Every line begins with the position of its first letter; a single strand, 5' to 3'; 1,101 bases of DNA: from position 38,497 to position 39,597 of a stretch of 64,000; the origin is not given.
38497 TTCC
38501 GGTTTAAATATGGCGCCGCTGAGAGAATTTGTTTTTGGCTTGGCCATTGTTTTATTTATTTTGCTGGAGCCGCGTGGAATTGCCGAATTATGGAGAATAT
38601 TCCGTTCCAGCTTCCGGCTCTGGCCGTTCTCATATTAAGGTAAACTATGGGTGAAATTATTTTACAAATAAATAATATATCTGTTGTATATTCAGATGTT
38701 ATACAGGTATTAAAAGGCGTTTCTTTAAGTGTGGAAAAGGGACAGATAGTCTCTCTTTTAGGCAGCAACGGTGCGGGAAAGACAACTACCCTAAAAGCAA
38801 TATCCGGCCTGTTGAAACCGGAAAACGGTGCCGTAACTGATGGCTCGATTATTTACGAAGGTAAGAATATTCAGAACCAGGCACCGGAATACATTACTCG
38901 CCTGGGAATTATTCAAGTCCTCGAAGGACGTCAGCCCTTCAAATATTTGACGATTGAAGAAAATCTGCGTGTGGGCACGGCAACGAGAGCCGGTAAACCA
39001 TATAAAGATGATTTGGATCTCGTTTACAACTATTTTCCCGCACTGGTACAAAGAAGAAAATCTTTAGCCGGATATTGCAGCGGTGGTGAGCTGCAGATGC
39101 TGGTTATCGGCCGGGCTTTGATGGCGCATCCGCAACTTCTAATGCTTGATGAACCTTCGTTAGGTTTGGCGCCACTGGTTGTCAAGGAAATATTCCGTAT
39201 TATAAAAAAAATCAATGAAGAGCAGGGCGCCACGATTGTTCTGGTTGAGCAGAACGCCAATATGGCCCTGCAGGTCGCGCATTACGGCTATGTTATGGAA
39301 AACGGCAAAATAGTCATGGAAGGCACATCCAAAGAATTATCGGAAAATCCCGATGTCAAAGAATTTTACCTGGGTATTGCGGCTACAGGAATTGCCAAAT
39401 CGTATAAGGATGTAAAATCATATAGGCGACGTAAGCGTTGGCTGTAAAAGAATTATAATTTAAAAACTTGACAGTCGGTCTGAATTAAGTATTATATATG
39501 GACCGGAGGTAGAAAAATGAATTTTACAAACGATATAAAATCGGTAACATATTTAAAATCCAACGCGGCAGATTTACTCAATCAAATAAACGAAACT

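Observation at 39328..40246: Toxin-antitoxin cassette bracketed by two diverged copies of the livF-like 3' end (synonymous-only divergence)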

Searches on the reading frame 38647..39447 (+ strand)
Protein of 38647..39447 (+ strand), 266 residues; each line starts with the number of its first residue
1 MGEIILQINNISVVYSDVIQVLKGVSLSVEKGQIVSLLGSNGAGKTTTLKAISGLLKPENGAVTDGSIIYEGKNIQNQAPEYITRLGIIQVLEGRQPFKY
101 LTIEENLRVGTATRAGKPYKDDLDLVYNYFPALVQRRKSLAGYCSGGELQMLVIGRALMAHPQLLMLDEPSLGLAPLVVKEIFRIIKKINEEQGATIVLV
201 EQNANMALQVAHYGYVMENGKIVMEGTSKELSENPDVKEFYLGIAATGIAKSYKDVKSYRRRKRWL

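Call 7: search_protein_families(library=pfam, proteins=[window:38647-39447:+])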
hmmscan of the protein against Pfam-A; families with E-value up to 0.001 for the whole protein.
window:38647-39447:+ (266 aa): 4 families
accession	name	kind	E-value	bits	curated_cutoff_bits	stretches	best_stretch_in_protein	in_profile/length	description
PF00005.33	ABC_tran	-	5.8e-25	88.9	25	1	22-171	1-136/137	ABC transporter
PF13304.12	AAA_21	-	2.2e-08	35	27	0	145-199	239-295/304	AAA domain, putative AbiEii toxin, Type IV TA system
PF25199.1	nSTAND_NTPase5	-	0.00031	21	34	0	27-55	36-64/145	Novel STAND NTPase 5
PF13555.12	AAA_29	-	0.00069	19.8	27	0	26-60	16-50/61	P-loop containing region of AAA domain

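Call 10: find_encoding_contigs(protein=window:38647-39447:+, flank=6000, max_places=10)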
Protein window:38647-39447:+ (266 aa): 13 contigs read that carry it; 5 places shown.
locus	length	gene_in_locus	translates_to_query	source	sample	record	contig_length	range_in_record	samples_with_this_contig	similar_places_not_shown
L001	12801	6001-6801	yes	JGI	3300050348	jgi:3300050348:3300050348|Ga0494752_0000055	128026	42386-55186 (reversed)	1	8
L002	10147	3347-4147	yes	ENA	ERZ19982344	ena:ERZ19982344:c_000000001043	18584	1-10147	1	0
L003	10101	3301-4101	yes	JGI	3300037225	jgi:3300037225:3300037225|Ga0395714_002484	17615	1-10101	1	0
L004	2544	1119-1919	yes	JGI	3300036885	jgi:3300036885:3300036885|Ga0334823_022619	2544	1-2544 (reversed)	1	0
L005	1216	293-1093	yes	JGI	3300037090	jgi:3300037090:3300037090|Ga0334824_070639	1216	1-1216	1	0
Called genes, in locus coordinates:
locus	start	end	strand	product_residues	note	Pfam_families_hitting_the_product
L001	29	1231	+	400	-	PF13458:Peripla_BP_6, PF01094:ANF_receptor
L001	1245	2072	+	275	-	PF13476:AAA_23 (weak), PF00005:ABC_tran, PF13304:AAA_21 (faint), PF12399:BCA_ABC_TP_C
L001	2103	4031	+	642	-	PF00501:AMP-binding, PF23562:AMP-binding_C_3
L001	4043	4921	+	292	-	PF02653:BPD_transp_2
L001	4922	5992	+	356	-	PF02653:BPD_transp_2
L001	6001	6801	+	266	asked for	PF00005:ABC_tran, PF13304:AAA_21 (faint)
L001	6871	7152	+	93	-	PF02604:PhdYeFM_antitox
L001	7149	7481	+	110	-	PF05016:ParE_toxin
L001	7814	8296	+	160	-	PF04191:PEMT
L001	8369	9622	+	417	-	PF00501:AMP-binding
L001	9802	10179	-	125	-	PF18935:DUF5683 (weak)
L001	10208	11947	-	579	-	PF01368:DHH, PF02272:DHHA1, PF17768:RecJ_OB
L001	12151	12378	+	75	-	PF16256:DUF4911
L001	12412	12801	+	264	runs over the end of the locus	-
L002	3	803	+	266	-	?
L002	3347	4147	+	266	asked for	PF00005:ABC_tran, PF13304:AAA_21 (faint)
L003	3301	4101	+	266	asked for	PF00005:ABC_tran, PF13304:AAA_21 (faint)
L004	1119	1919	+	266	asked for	PF00005:ABC_tran, PF13304:AAA_21 (faint)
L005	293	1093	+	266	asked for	PF00005:ABC_tran, PF13304:AAA_21 (faint)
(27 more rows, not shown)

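Call 12: find_homologous_proteins(query=window:38647-39447:+, max_evalue=1e-40)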
Query window:38647-39447:+ (266 aa): 7997 proteins with E <= 1e-40 among 8000 candidates; the best 120 are listed.
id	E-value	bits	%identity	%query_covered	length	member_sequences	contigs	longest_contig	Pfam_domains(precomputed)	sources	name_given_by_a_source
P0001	3.1e-166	569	99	100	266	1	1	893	PF00005.34,PF13304.13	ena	-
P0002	5.8e-163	558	97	100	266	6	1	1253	PF00005.34,PF13304.13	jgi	jgi:branched-chain amino acid transport system ATP-binding protein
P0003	7.2e-157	538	92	100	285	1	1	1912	PF00005.34,PF13304.13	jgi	jgi:branched-chain amino acid transport system ATP-binding protein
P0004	7.1e-156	535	92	100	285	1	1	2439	PF00005.34,PF13304.13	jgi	jgi:branched-chain amino acid transport system ATP-binding protein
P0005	7.4e-156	535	92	100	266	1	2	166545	PF00005.34,PF13304.13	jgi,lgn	jgi:branched-chain amino acid transport system ATP-binding protein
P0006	9.7e-156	534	93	100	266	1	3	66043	PF00005.34,PF13304.13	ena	-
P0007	2.1e-155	533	92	100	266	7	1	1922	PF00005.34,PF13304.13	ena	-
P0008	3.5e-155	533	92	100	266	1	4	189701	PF00005.34,PF13304.13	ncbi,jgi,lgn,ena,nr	ncbi:MAG: ABC transporter ATP-binding protein [Deltaproteobacteria bacterium HGW-Deltaproteobacteria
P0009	6.2e-154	528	91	100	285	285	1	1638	PF00005.34,PF13304.13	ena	-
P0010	1.7e-153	527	91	100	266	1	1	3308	PF00005.34,PF13304.13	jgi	jgi:branched-chain amino acid transport system ATP-binding protein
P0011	2.9e-153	526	91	100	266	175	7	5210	PF00005.34,PF13304.13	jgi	jgi:branched-chain amino acid transport system ATP-binding protein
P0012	4.5e-153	526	90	100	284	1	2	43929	PF00005.34,PF13304.13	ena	-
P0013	4.9e-153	526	91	100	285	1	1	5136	PF00005.34,PF13304.13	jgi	jgi:branched-chain amino acid transport system ATP-binding protein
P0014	7.8e-153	525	91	100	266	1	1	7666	PF00005.34,PF13304.13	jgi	jgi:branched-chain amino acid transport system ATP-binding protein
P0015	8.5e-153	525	90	100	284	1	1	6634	PF00005.34,PF13304.13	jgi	-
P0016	1.2e-152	524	90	100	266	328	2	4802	PF00005.34,PF13304.13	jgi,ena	jgi:branched-chain amino acid transport system ATP-binding protein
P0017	1.6e-152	524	89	100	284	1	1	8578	PF00005.34,PF13304.13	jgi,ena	-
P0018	2.3e-152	523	89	100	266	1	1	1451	PF00005.34,PF13304.13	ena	-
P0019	3.2e-152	523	89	100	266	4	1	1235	PF00005.34,PF13304.13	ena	-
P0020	3.4e-152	523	91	100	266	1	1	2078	PF00005.34,PF13304.13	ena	-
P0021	3.7e-152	523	90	100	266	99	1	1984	PF00005.34,PF13304.13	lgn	-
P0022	7.4e-152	522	89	100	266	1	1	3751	PF00005.34,PF13304.13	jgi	jgi:branched-chain amino acid transport system ATP-binding protein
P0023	1.3e-151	521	89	100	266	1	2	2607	PF00005.34,PF13304.13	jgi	jgi:branched-chain amino acid transport system ATP-binding protein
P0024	2.5e-151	520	89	100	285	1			PF00005.34,PF25199.2,PF13304.13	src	-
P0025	2.9e-151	520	89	100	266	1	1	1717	PF00005.34,PF13304.13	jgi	jgi:branched-chain amino acid transport system ATP-binding protein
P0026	1.5e-150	517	88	100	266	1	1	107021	PF00005.34,PF13304.13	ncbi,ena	-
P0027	1.7e-150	517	89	100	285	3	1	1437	PF00005.34,PF13304.13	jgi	-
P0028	3.1e-150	516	88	100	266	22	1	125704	PF00005.34,PF13304.13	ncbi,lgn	-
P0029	4.7e-150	516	89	100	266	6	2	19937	PF00005.34,PF13304.13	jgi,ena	-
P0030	8.5e-150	515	89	100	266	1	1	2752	PF00005.34,PF13304.13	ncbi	-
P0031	2.9e-149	513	88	100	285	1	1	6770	PF00005.34,PF13304.13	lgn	-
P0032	2.9e-149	513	88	100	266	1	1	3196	PF00005.34,PF13304.13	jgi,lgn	-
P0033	9.2e-149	512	88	100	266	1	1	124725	PF00005.34,PF13304.13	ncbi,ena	-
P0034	1.8e-148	511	89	100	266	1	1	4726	PF00005.34,PF13304.13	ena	-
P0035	3.7e-148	510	88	100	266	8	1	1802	PF00005.34,PF13304.13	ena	-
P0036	6.3e-148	509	88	100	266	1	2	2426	PF00005.34,PF13304.13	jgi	-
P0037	2.7e-147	507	88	100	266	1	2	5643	PF00005.34,PF13304.13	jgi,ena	-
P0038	3.3e-147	506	87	100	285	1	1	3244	PF00005.34,PF13304.13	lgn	-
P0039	6.6e-146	502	86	100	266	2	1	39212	PF00005.34,PF13304.13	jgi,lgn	-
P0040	9.3e-146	502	86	100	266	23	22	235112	PF00005.34,PF13304.13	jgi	-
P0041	2.4e-145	500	86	100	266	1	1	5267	PF00005.34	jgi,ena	jgi:branched-chain amino acid transport system ATP-binding protein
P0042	2.8e-145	500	91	95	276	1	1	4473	PF00005.34,PF13304.13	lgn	-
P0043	6.7e-145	499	86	100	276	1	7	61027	PF00005.34,PF13304.13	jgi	-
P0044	6.7e-145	499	86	100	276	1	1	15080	PF00005.34,PF13304.13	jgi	-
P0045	1.2e-144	498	85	100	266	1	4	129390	PF00005.34,PF13304.13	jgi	jgi:branched-chain amino acid transport system ATP-binding protein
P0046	1.5e-144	498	85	100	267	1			PF00005.34,PF13304.13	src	-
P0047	1.6e-144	498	85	100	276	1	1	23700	PF00005.34,PF13304.13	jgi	-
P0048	2.4e-144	497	86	99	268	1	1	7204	PF00005.34,PF13304.13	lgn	-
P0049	2.5e-144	497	85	100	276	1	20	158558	PF00005.34,PF13304.13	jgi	jgi:branched-chain amino acid transport system ATP-binding protein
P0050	2.9e-144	497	86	99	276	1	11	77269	PF00005.34,PF13304.13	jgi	jgi:branched-chain amino acid transport system ATP-binding protein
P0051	3.0e-144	497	85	100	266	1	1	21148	PF00005.34,PF13304.13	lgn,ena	-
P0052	3.3e-144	497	85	99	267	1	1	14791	PF00005.34,PF13304.13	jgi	-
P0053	4.2e-144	496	86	99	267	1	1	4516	PF00005.34,PF13304.13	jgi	-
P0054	4.7e-144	496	85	100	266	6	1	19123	PF00005.34,PF13304.13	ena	-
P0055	6.6e-144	496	85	99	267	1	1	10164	PF00005.34,PF13304.13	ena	-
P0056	9.0e-144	495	85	96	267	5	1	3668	PF00005.34,PF13304.13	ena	-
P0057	1.2e-143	495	84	99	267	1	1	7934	PF00005.34,PF13304.13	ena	-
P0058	1.4e-143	495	85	99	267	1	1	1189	PF00005.34,PF13304.13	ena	-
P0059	1.6e-143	494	84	100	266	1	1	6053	PF00005.34,PF13304.13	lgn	-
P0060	2.1e-143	494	85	100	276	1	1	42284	PF00005.34,PF13304.13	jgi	-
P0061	2.2e-143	494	84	99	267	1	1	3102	PF00005.34,PF13304.13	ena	-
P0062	3.1e-143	493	84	99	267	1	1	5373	PF00005.34,PF13304.13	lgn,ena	-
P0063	3.9e-143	493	85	99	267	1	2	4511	PF00005.34,PF13304.13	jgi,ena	-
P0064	4.0e-143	493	84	100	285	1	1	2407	PF00005.34,PF13304.13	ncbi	-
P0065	4.1e-143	493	85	99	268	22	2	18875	PF00005.34,PF13304.13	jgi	jgi:branched-chain amino acid transport system ATP-binding protein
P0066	4.5e-143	493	83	100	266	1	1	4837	PF00005.34,PF13304.13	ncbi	-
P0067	4.9e-143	493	85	99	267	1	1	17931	PF00005.34,PF13304.13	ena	-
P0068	5.8e-143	493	83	99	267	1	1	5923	PF00005.34,PF13304.13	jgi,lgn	jgi:branched-chain amino acid transport system ATP-binding protein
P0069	6.1e-143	492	84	100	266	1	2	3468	PF00005.34,PF13304.13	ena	-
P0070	6.7e-143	492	84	96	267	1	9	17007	PF00005.34,PF13304.13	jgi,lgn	jgi:branched-chain amino acid transport system ATP-binding protein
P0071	7.1e-143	492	84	100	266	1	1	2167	PF00005.34,PF13304.13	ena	-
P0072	7.5e-143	492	85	100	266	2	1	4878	PF00005.34,PF13304.13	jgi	-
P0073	7.6e-143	492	84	99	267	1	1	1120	PF00005.34,PF13304.13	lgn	-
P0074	7.8e-143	492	83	100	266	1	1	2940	PF00005.34,PF13304.13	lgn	-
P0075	1.0e-142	492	84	99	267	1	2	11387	PF00005.34,PF13304.13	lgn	-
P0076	1.0e-142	492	84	99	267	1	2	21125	PF00005.34,PF13304.13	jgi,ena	-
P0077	1.1e-142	492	85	99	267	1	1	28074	PF00005.34,PF13304.13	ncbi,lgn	-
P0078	1.1e-142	492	84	100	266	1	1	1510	PF00005.34,PF13304.13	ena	-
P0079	1.2e-142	492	82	100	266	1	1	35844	PF00005.34,PF13304.13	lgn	-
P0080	1.2e-142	492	84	99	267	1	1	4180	PF00005.34,PF13304.13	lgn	-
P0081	1.2e-142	491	84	99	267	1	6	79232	PF00005.34,PF13304.13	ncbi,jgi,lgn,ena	-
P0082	1.3e-142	491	84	100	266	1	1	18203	PF00005.34,PF13304.13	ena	-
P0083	1.3e-142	491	84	100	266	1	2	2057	PF00005.34,PF13304.13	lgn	-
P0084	1.5e-142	491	84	100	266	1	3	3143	PF00005.34,PF13304.13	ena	-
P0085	1.6e-142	491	84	100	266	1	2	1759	PF00005.34,PF13304.13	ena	-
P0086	2.1e-142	491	83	100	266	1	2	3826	PF00005.34,PF13304.13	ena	-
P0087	2.1e-142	491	84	99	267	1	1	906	PF00005.34,PF13304.13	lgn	-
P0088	2.3e-142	491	84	100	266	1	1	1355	PF00005.34,PF13304.13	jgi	-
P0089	2.6e-142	490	84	99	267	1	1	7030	PF00005.34,PF13304.13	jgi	-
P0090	2.6e-142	490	84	100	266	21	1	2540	PF00005.34,PF13304.13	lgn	-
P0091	2.7e-142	490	83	99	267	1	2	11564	PF00005.34,PF13304.13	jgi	jgi:branched-chain amino acid transport system ATP-binding protein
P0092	2.9e-142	490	84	100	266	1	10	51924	PF00005.34,PF13304.13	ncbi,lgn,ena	-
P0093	2.9e-142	490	85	100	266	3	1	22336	PF00005.34,PF13304.13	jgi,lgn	jgi:branched-chain amino acid transport system ATP-binding protein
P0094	3.5e-142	490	84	96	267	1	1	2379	PF00005.34,PF13304.13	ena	-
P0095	3.7e-142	490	84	98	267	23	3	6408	PF00005.34,PF13304.13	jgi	jgi:branched-chain amino acid transport system ATP-binding protein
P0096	3.8e-142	490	84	99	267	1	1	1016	PF00005.34,PF13304.13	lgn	-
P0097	4.2e-142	490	84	99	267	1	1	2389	PF00005.34,PF13304.13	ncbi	-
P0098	5.0e-142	489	84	98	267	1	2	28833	PF00005.34,PF13304.13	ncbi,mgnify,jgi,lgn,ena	mgnify:CR=1 FL=1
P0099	5.4e-142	489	84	99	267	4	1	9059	PF00005.34,PF13304.13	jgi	-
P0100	5.8e-142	489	83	100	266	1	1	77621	PF00005.34,PF13304.13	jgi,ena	-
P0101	5.9e-142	489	84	99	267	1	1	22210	PF00005.34,PF13304.13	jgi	-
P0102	6.6e-142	489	84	99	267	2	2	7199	PF00005.34,PF13304.13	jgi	jgi:branched-chain amino acid transport system ATP-binding protein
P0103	6.6e-142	489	83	100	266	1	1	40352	PF00005.34,PF13304.13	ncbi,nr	ncbi:MAG: ABC transporter ATP-binding protein [Deltaproteobacteria bacterium]|nr:ABC transporter ATP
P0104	8.5e-142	489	81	99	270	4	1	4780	PF00005.34,PF13304.13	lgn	-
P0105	8.7e-142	489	89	96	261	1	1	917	PF00005.34,PF13304.13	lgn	-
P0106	8.7e-142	489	84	98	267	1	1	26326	PF00005.34,PF13304.13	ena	-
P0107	9.7e-142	489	84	99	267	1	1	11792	PF00005.34,PF13304.13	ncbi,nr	ncbi:MAG: ABC transporter ATP-binding protein [Syntrophales bacterium]|nr:ABC transporter ATP-bindin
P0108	1.0e-141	488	85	100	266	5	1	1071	PF00005.34,PF13304.13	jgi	jgi:branched-chain amino acid transport system ATP-binding protein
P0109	1.2e-141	488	83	99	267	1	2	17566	PF00005.34,PF13304.13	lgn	-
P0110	1.3e-141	488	84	100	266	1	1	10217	PF00005.34,PF13304.13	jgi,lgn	-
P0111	1.3e-141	488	83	98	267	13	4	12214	PF00005.34,PF13304.13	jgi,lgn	jgi:branched-chain amino acid transport system ATP-binding protein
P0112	1.7e-141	488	84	98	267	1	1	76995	PF00005.34,PF13304.13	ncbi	ncbi:MAG: ABC transporter ATP-binding protein [Desulfomonilia bacterium]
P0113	1.8e-141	488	84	99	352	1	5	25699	PF00005.34,PF13304.13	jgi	-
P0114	1.8e-141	488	82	100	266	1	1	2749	PF00005.34,PF13304.13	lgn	-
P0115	1.9e-141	488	84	100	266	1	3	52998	PF00005.34,PF13304.13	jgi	jgi:branched-chain amino acid transport system ATP-binding protein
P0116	2.2e-141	487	83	100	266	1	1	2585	PF00005.34,PF13304.13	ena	-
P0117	3.2e-141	487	83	99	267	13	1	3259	PF00005.34,PF13304.13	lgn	-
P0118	3.2e-141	487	83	100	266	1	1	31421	PF00005.34,PF13304.13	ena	-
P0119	3.9e-141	487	83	99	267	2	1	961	PF00005.34,PF13304.13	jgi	jgi:branched-chain amino acid transport system ATP-binding protein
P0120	4.1e-141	486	83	100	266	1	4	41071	PF00005.34,PF13304.13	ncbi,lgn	-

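Call 15: find_related_loci(query=window:38647-39447:+, collection=genome_contigs, flank=6000)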
Query window:38647-39447:+ (266 aa) in genome_contigs; peptide patterns used: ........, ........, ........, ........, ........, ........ (x = any residue, [..] = any of these).
600 stretches matched a pattern (row limit reached: there are more); 593 encode a relative of the query (tblastn E <= 1e-3); the best 80 are kept; 80 distinct loci.
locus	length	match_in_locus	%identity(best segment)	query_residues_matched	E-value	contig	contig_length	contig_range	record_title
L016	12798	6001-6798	92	1-266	7e-167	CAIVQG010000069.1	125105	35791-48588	MAG: uncultured delta proteobacterium isolate AlinenLipids_bin-4002 genome assembly, contig: bin-4002:69/83, whole genom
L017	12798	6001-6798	91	1-266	6e-165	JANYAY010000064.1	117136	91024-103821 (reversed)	MAG: Deltaproteobacteria bacterium isolate GL140_5_metabat_391 GL140_5_k141_2001009, whole genome shotgun sequence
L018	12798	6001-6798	91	1-266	4e-164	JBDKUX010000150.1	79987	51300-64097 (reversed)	MAG: Smithella sp. isolate 8_bin.29 c_000001678499, whole genome shotgun sequence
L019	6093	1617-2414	91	1-266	2e-165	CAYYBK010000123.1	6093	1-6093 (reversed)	MAG TPA_asm: uncultured Syntrophales bacterium isolate binchicken_co117_448 genome assembly, contig: NODE_22008_length_6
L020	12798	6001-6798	90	1-266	7e-163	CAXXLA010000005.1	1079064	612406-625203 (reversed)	MAG: Smithellaceae bacterium isolate 28a06b0b-966f-4d1b-b133-abbbdd0ba6e7 genome assembly, contig: contig_5, whole genom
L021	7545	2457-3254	91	1-266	7e-163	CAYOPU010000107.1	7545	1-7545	MAG TPA_asm: uncultured Smithella sp. isolate binchicken_co79_433 genome assembly, contig: NODE_14359_length_7545_cov_9.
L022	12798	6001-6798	89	1-266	1e-161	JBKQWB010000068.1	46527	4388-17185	MAG: Smithella sp. isolate SEr3G3H3I__bin_216 SEr3G3H3I_000000227983, whole genome shotgun sequence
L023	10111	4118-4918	90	1-266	3e-161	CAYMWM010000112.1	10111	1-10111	MAG TPA_asm: uncultured Smithella sp. isolate SRP192927_co6_232 genome assembly, contig: NODE_17115_length_10111_cov_4.5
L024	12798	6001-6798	90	1-266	3e-161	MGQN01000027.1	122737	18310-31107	MAG: Deltaproteobacteria bacterium RBG_16_44_11 RBG_16_scaffold_449, whole genome shotgun sequence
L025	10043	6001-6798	89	1-266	2e-161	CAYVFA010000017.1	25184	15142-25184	MAG TPA_asm: uncultured Smithella sp. isolate binchicken_co154_694 genome assembly, contig: NODE_2951_length_25184_cov_1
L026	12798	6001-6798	89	1-266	1e-160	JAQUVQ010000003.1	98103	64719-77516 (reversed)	MAG: Smithellaceae bacterium isolate STD2_170 NODE_665_length_98103_cov_7.916735_Sandtown_D2, whole genome shotgun seque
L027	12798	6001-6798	90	1-266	1e-160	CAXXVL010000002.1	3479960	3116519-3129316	MAG: Smithellaceae bacterium isolate ea3e3a57-e723-42e2-b213-d72c633126af genome assembly, contig: contig_2, whole genom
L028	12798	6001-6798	89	1-266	8e-161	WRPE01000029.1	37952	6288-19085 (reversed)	MAG: Syntrophaceae bacterium isolate X3_MaxBin.011 scaffold_713, whole genome shotgun sequence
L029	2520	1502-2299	89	1-266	5e-171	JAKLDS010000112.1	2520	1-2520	MAG: Deltaproteobacteria bacterium isolate RA.bin115 RA.bin115_112, whole genome shotgun sequence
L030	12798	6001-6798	89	1-266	3e-160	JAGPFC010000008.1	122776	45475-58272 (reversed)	MAG: Smithella sp. isolate Gw_SlDig_bin_149 Gw_SlDig_119_length_122776_cov_14.621391, whole genome shotgun sequence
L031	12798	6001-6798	89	1-266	5e-160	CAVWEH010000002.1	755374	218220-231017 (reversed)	MAG: uncultured delta proteobacterium isolate MFD01299.bin.1.95 genome assembly, contig: contig_14311, whole genome shot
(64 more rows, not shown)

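Call 20: find_encoding_contigs(protein=P0002, flank=6000, max_places=6)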
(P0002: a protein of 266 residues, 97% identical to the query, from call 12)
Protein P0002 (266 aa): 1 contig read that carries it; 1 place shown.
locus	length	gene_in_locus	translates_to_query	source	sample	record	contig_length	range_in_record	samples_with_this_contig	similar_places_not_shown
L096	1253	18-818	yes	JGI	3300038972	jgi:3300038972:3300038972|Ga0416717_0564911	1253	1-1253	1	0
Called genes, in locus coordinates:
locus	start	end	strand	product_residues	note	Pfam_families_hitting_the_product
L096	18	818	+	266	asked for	PF00005:ABC_tran, PF13304:AAA_21 (faint)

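Call 62: search_protein_families(library=pfam, proteins=[L018:6858-7100:+], max_evalue=0.00001)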
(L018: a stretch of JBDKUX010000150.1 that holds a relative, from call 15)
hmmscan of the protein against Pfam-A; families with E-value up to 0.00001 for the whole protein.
L018:6858-7100:+ (80 aa): 1 family
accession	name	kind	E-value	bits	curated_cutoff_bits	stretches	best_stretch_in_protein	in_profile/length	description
PF13711.11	DUF4160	-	4.5e-17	62.5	23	1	10-74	1-65/65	Domain of unknown function (DUF4160)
